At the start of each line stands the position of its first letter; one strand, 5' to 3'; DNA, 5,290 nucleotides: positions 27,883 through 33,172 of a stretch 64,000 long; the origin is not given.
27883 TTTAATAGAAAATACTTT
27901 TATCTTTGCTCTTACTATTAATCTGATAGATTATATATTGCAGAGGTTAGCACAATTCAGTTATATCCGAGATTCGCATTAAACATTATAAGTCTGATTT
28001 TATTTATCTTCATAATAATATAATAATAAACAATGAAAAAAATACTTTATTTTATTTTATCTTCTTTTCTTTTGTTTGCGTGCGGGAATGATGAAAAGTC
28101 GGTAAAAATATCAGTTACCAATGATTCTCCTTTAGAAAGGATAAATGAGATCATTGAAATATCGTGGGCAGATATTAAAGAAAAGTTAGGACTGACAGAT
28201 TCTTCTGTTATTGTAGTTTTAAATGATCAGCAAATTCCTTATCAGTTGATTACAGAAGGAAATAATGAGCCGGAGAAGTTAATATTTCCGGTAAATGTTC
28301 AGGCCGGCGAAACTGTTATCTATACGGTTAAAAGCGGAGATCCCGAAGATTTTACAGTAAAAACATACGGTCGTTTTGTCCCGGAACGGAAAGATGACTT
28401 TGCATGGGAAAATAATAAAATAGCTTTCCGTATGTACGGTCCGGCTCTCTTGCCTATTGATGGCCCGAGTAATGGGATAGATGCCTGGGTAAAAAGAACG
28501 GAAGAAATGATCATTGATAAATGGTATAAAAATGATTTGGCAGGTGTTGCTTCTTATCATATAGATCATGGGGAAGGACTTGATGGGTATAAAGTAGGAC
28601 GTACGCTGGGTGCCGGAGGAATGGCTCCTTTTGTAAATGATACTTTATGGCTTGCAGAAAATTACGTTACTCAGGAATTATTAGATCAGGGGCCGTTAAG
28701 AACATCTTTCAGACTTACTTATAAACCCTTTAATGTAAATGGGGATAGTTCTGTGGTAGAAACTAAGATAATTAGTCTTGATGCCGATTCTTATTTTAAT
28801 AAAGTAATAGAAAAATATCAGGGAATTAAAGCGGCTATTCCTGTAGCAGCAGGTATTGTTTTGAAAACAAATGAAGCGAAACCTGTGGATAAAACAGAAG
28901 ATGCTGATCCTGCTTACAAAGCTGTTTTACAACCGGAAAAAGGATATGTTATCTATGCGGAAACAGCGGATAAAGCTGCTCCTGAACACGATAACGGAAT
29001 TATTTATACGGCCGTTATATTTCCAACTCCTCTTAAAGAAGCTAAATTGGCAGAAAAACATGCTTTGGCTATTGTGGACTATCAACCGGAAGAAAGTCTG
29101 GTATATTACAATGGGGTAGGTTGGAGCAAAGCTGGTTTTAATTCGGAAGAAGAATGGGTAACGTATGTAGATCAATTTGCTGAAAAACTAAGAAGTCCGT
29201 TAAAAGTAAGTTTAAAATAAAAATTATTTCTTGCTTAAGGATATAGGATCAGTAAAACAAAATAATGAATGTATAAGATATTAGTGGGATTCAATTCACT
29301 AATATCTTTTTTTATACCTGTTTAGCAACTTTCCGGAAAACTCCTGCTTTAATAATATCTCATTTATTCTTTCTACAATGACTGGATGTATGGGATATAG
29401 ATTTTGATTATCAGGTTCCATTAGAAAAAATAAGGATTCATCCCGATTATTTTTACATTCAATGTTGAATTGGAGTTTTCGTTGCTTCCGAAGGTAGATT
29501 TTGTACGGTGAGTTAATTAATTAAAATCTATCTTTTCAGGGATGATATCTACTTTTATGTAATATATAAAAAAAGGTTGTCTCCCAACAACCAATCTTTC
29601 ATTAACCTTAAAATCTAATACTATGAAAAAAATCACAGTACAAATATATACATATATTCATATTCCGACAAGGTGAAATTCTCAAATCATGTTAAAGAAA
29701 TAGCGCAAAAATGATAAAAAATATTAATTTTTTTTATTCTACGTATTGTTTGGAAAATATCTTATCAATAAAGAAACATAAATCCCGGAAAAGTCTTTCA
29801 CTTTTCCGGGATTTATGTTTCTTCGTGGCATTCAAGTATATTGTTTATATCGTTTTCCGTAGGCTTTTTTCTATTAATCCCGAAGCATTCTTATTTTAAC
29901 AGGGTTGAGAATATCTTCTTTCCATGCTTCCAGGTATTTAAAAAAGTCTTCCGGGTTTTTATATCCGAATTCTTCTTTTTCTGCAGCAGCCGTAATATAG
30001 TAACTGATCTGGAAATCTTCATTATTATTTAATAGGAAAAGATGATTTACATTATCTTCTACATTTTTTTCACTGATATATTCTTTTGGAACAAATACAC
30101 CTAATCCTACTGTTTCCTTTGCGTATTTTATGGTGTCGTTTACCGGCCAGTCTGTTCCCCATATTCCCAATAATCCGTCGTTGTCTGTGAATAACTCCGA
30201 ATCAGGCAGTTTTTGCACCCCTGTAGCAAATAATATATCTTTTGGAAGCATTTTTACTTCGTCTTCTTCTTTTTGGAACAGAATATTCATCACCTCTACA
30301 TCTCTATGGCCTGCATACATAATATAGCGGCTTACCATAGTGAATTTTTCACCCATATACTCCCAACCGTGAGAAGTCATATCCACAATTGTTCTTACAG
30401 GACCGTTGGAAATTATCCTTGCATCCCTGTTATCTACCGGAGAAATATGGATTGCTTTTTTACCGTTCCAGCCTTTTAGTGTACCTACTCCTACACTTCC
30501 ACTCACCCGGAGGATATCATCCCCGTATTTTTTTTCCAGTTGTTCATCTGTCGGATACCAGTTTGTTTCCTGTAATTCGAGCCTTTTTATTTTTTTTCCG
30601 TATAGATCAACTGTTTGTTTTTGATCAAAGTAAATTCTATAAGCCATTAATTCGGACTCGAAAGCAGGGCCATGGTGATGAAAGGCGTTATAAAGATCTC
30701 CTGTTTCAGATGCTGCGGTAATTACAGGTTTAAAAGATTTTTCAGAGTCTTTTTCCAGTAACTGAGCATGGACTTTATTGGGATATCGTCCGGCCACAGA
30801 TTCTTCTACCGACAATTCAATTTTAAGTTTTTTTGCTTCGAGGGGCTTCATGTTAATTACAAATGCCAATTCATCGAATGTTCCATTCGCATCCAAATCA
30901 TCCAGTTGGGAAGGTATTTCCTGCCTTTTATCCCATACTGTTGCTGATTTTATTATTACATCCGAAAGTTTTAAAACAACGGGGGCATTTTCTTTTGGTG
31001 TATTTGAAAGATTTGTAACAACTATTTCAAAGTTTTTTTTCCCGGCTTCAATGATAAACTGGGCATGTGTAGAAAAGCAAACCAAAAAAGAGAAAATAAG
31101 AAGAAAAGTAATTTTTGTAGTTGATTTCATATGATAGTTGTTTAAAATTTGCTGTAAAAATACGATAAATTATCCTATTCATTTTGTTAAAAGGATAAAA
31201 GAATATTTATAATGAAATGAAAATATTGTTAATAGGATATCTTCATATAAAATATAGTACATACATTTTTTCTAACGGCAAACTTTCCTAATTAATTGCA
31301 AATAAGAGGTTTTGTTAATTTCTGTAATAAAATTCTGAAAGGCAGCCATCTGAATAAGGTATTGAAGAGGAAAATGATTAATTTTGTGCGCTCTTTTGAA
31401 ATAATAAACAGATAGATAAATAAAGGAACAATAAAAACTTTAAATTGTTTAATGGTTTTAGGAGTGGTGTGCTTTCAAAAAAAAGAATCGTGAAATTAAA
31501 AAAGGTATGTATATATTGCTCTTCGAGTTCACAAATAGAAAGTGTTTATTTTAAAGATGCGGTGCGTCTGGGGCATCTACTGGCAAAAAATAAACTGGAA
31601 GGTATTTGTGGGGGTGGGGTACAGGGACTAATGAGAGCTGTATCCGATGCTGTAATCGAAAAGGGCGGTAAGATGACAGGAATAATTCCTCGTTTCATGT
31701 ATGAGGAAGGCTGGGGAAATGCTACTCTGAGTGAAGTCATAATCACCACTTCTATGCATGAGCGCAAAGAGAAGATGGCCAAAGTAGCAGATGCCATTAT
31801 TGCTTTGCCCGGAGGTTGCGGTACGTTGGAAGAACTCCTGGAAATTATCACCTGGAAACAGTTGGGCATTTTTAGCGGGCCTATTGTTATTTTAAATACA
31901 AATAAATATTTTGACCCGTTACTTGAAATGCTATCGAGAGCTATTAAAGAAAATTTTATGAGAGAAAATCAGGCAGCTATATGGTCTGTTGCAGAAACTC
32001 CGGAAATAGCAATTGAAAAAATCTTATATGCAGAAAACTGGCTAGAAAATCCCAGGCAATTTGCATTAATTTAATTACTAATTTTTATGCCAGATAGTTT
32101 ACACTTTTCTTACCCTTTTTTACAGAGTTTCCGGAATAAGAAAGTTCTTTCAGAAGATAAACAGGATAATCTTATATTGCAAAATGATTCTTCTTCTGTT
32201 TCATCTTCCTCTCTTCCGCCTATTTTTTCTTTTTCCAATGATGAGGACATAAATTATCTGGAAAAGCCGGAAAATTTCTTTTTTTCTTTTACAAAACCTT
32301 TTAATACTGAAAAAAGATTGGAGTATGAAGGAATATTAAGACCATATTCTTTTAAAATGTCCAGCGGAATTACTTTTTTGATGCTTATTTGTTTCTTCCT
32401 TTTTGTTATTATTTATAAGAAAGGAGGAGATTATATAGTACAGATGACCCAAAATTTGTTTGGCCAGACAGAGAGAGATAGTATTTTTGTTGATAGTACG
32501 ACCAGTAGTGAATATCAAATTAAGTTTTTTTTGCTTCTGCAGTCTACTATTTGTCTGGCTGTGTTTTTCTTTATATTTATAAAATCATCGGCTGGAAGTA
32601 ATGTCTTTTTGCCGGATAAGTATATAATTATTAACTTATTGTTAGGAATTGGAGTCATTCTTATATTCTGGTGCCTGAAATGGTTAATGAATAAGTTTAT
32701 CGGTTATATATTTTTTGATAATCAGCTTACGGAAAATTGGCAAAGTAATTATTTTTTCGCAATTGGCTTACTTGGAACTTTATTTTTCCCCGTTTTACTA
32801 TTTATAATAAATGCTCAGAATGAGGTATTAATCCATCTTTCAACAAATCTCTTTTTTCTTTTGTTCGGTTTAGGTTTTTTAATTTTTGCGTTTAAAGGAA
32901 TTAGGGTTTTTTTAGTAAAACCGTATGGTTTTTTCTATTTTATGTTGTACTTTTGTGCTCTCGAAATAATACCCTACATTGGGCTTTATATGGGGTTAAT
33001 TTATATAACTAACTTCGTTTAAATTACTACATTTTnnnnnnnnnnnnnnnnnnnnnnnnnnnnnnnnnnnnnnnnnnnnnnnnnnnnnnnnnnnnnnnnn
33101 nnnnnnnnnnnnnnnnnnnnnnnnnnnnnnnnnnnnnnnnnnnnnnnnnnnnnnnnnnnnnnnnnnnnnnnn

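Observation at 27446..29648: Two copies of a self-contained promoter-plus-terminator unit (candidate ~70-nt sRNA) flanking a DUF4861 gene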

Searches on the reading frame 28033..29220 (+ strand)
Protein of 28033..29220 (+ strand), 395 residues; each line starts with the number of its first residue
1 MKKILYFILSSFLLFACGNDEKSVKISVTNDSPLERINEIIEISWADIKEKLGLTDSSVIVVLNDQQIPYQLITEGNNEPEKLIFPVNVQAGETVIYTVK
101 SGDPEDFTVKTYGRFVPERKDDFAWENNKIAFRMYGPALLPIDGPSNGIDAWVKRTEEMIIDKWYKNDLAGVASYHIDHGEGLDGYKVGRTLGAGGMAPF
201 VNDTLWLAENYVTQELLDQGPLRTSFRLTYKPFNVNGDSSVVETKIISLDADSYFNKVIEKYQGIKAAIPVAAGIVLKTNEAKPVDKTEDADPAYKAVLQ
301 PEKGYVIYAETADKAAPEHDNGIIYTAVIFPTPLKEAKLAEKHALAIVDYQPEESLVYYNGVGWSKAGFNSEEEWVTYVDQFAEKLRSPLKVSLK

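Call 14: search_protein_families(library=pfam, proteins=[window:28033-29220:+])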
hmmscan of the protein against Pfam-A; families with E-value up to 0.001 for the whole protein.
window:28033-29220:+ (395 aa): 1 family
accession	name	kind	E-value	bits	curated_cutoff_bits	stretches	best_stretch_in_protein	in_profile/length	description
PF16153.10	DUF4861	-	1.2e-88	298.1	22.3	1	28-392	1-380/380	Domain of unknown function (DUF4861)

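Call 21: find_encoding_contigs(protein=window:28033-29220:+, flank=3000, max_places=6)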
Protein window:28033-29220:+ (395 aa): 2 contigs read that carry it; 2 places shown.
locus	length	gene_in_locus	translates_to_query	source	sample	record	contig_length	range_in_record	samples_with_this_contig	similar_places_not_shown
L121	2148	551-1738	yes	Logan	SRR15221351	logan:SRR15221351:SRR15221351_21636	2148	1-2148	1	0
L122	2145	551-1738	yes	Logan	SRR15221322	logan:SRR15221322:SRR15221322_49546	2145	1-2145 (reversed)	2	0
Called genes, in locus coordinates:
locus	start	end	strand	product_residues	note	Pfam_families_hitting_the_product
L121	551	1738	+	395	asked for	PF16153:DUF4861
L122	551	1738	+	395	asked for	PF16153:DUF4861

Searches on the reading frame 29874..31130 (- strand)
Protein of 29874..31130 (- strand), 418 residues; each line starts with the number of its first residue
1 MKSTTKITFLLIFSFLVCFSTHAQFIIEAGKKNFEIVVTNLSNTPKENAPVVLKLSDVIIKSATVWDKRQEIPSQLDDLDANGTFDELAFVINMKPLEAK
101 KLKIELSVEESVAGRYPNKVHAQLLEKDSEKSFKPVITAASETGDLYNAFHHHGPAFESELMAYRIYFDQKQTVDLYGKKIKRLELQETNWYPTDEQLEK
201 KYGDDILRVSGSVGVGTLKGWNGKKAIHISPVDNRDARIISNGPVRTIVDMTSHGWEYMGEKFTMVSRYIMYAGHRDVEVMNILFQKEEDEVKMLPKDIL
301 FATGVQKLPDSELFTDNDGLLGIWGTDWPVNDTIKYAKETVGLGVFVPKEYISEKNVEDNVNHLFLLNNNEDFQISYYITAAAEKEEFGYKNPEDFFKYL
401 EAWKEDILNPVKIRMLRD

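Call 14: search_protein_families(library=pfam, proteins=[window:29874-31130:-])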
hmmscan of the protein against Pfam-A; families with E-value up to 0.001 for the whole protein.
window:29874-31130:- (418 aa): 1 family
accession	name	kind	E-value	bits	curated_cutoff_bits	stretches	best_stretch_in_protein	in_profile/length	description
PF16153.10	DUF4861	-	3.2e-104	349.4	22.3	1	38-413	1-380/380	Domain of unknown function (DUF4861)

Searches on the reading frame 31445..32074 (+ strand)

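Call 14: search_protein_families(library=pfam, proteins=[window:31445-32074:+])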
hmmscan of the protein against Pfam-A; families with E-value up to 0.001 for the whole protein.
window:31445-32074:+ (209 aa): 2 families
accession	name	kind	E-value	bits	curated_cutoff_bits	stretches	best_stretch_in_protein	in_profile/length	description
PF03641.19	Lysine_decarbox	-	1e-41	142.6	27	1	63-193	1-131/131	Possible lysine decarboxylase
PF18306.6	LDcluster4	-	2.6e-16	60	26.3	1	31-132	13-111/151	SLOG cluster4 family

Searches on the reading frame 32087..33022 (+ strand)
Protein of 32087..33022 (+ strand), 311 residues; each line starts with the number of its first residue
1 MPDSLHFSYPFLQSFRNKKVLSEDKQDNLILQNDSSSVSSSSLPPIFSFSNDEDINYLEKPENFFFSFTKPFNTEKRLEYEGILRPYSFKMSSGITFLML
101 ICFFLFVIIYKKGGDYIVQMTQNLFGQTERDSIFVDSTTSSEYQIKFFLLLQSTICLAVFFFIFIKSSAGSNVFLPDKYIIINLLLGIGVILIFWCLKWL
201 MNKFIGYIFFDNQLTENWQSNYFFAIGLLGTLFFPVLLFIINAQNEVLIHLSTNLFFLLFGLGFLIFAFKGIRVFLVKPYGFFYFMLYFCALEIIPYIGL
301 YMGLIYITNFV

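Call 14: search_protein_families(library=pfam, proteins=[window:32087-33022:+])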
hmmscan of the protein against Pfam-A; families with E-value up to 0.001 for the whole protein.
window:32087-33022:+ (311 aa): 1 family
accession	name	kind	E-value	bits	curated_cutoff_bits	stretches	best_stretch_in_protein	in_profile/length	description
PF14093.11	DUF4271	-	3.9e-35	122.1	29.7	1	95-303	1-205/206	Domain of unknown function (DUF4271)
